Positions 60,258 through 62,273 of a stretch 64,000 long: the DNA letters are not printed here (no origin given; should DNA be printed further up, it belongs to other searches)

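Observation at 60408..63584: Histidine-decarboxylase homologue with large insertions, paired with an APC permease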

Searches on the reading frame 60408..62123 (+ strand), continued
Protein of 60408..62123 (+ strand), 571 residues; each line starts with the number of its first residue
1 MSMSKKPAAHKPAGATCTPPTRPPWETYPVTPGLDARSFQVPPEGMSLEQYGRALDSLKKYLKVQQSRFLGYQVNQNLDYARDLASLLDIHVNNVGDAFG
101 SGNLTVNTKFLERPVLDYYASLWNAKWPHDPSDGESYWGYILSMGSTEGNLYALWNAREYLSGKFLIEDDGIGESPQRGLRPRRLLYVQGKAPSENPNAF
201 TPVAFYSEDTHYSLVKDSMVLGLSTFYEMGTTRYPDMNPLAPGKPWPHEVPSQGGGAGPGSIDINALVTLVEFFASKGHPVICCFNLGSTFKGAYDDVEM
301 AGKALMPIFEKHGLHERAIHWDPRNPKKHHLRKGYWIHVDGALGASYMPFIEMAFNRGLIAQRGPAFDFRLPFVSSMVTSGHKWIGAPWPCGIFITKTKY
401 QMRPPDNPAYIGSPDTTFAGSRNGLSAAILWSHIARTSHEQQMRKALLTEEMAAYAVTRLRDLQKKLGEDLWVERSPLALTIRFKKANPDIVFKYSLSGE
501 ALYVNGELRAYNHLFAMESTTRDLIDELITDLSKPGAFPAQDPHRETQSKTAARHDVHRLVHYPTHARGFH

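Call 78: search_protein_families(library=ncbifam, proteins=[L037:4307-5830:+, L141:2866-4248:+, L112:3946-4887:+, L163:3886-4875:+], max_evalue=0.001)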
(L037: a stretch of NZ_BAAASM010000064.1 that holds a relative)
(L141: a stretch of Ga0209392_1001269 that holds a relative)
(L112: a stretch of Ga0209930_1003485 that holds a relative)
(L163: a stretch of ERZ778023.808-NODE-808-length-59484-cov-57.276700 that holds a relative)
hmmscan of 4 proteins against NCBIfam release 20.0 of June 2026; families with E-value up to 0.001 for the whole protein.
L037:4307-5830:+ (508 aa): 10 families
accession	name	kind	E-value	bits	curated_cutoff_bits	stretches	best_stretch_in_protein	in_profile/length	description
TIGR00909.1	2A0306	subfamily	1.1e-25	90.4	556.8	1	15-448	3-423/429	amino acid transporter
TIGR00905.1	2A0302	subfamily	2.1e-14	53.2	409.05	1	76-392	82-378/473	basic amino acid/polyamine antiporter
NF053761.1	BrChAATpBcaP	equivalog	6.4e-14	51.8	690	1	9-448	16-445/460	branched-chain amino acid transporter BcaP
TIGR00908.1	2A0305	equivalog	2.7e-13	49.6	381.75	1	51-430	41-408/442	ethanolamine permease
TIGR00906.1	2A0303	subfamily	2.9e-11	42.5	681.7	1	193-373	243-415/602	cationic amino acid transport permease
NF008245.0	PRK11021.1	equivalog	1.2e-09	37.7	284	1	69-370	58-349/419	L-methionine/branched-chain amino acid transporter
TIGR00911.1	2A0308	subfamily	7.9e-09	34.5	701.8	1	54-444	85-461/505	L-type amino acid transporter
TIGR04298.1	his_histam_anti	equivalog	1.3e-07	31.3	750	1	205-360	191-340/429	histidine-histamine antiporter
NF007929.0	PRK10644.1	equivalog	7.5e-06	24.9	574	1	203-344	193-329/445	arginine/agmatine antiporter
NF007938.0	PRK10655.1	equivalog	0.00057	19.2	409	0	105-447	97-425/438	putrescine-ornithine antiporter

L141:2866-4248:+ (461 aa): 1 family
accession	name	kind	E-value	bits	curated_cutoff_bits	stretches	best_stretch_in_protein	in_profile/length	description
NF037979.1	Na_transp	subfamily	5.8e-35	121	50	1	13-358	7-345/419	sodium-dependent transporter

L112:3946-4887:+ (314 aa): 0 families

L163:3886-4875:+ (330 aa): 0 families

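Call 82: search_protein_families(library=pfam, proteins=[L112:371-2152:+, L112:2665-3102:-, L112:3102-3533:-, L112:8570-9007:+, L112:9503-10108:+, L112:10108-10518:+, L112:5001-6713:+], max_evalue=0.001)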
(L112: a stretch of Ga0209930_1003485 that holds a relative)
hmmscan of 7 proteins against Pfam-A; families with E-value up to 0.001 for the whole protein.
L112:371-2152:+ (594 aa): 0 families

L112:2665-3102:- (145 aa): 13 families
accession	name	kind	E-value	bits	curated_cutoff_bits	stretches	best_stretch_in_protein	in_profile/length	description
PF13424.12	TPR_12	-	2.7e-14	53.5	30.1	1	54-124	2-72/77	Tetratricopeptide repeat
PF13374.12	TPR_10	-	1.8e-10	40.9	27.5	1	55-95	2-42/42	Tetratricopeptide repeat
PF00515.34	TPR_1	-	5.7e-10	39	27.8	1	55-84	1-30/34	Tetratricopeptide repeat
PF07719.23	TPR_2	-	2.7e-09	36.9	27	1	55-82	1-28/34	Tetratricopeptide repeat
PF13181.12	TPR_8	-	8.6e-08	32.2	25.7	0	61-86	7-32/34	Tetratricopeptide repeat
PF13176.12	TPR_7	-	1.9e-07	31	27.9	0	13-40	1-28/36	Tetratricopeptide repeat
PF12895.13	ANAPC3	-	4.4e-06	27.3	27.2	0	41-82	9-50/82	Anaphase-promoting complex, cyclosome, subunit 3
PF14559.12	TPR_19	-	4.2e-05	24.2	25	0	67-141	3-68/68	Tetratricopeptide repeat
PF13431.12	TPR_17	-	6.9e-05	23.3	24.4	0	92-118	8-34/34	Tetratricopeptide repeat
PF13428.12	TPR_14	-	0.00019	22.2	23.5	0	99-140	3-43/44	Tetratricopeptide repeat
PF25063.1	ARM_TT21_C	-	0.00028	21.3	35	0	39-136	113-202/209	Tetratricopeptide repeat protein 21 C-terminal ARM domain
PF13174.12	TPR_6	-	0.00044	21.2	26.3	0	57-80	2-25/33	Tetratricopeptide repeat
PF24885.1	TPR_NPHP3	-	0.00068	19.5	100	0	21-116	102-202/239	Nephrocystin-3 TPR domain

L112:3102-3533:- (143 aa): 8 families
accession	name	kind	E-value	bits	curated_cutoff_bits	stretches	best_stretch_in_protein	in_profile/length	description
PF13424.12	TPR_12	-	2.4e-13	50.5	30.1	2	53-123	5-74/77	Tetratricopeptide repeat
PF07719.23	TPR_2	-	3.3e-08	33.5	27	1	54-81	3-30/34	Tetratricopeptide repeat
PF00515.34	TPR_1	-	6.3e-08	32.6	27.8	1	55-81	4-30/34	Tetratricopeptide repeat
PF13181.12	TPR_8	-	8.5e-06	26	25.7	0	57-82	6-31/34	Tetratricopeptide repeat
PF13374.12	TPR_10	-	8.6e-06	26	27.5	1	57-86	7-36/42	Tetratricopeptide repeat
PF13174.12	TPR_6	-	4e-05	24.4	26.3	0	58-80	6-28/33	Tetratricopeptide repeat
PF24885.1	TPR_NPHP3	-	0.00018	21.5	100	1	33-131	122-220/239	Nephrocystin-3 TPR domain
PF17874.7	TPR_MalT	-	0.00071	19.4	45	0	33-102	103-172/336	MalT-like TPR region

L112:8570-9007:+ (146 aa): 0 families

L112:9503-10108:+ (202 aa): 1 family
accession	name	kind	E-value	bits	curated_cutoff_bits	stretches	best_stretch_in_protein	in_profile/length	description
PF00001.26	7tm_1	-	8.8e-05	22.5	30.5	1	39-200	7-170/260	7 transmembrane receptor (rhodopsin family)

L112:10108-10518:+ (137 aa): 0 families

L112:5001-6713:+ (571 aa): 1 family
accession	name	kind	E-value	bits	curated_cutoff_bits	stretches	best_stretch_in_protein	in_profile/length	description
PF00282.25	Pyridoxal_deC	-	9.7e-11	41.4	27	1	85-388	54-286/375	Pyridoxal-dependent decarboxylase conserved domain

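Call 85: search_protein_representatives(protein=window:60408-62123:+)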
Query: 571 residues. Proteins with E-value up to 0.001 (for the whole library): 1165; up to 1e-10: 557; up to 1e-30: 173. The best 150 are listed.
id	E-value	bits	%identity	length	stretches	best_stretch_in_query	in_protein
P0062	1.4e-206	704.1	52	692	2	15-542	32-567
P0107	1.3e-188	644.7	56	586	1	14-570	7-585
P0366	6.6e-161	553.2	51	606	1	16-545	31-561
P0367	2.1e-158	545.0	51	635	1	36-570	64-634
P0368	2.5e-157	541.4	51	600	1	35-553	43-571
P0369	5.1e-157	540.4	50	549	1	31-538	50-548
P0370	1.2e-151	522.7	53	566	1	29-537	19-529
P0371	2.8e-150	518.1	51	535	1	25-542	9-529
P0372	4.0e-149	514.3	52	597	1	19-539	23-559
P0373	5.1e-148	510.7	59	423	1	17-412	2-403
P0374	2.3e-142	492.0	50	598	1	34-540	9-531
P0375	2.9e-141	488.4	48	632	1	17-571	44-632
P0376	3.5e-140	484.8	49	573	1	14-542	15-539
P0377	3.1e-136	471.8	49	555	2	161-539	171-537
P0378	4.3e-136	471.3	47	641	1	10-533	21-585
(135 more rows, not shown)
